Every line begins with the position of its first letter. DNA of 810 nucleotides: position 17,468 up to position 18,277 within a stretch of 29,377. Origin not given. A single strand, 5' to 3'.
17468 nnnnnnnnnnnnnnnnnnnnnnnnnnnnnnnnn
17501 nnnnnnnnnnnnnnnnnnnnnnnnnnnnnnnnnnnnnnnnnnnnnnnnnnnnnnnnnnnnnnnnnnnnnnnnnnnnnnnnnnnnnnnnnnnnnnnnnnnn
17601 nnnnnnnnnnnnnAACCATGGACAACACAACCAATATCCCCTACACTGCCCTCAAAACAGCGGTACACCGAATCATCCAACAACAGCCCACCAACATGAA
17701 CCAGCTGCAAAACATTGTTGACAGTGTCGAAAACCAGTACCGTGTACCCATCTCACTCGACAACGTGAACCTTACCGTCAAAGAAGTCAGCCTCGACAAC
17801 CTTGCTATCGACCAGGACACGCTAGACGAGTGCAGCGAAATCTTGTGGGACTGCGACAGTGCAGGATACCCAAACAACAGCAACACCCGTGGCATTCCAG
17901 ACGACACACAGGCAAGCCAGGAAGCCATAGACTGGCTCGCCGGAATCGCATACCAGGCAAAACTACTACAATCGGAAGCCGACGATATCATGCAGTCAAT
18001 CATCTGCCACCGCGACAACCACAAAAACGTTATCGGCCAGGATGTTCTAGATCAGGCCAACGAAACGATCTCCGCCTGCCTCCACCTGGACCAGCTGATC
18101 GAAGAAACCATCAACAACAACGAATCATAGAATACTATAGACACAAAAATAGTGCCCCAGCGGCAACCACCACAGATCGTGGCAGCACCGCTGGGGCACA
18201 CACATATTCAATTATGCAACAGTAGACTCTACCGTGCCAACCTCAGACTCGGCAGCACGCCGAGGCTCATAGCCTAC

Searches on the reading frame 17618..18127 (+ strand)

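Call 33: search_protein_families(library=phrogs, proteins=[window:17618-18127:+], max_evalue=0.00001)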
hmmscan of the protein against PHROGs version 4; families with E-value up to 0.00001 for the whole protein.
window:17618-18127:+ (170 aa): 2 families
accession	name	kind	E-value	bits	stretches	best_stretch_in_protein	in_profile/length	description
phrog_2092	-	unknown function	8.6e-97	322.9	1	1-170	1-171/171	-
phrog_21407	-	unknown function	4.1e-56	188.1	1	1-88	1-88/89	-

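Call 45: search_protein_families(library=pfam, proteins=[window:17618-18127:+], max_evalue=0.1)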
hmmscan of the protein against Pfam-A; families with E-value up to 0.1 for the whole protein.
window:17618-18127:+ (170 aa): 1 family
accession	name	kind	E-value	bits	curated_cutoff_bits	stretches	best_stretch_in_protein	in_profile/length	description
PF04472.17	SepF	-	0.077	13.7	27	0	23-54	5-36/72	Cell division protein SepF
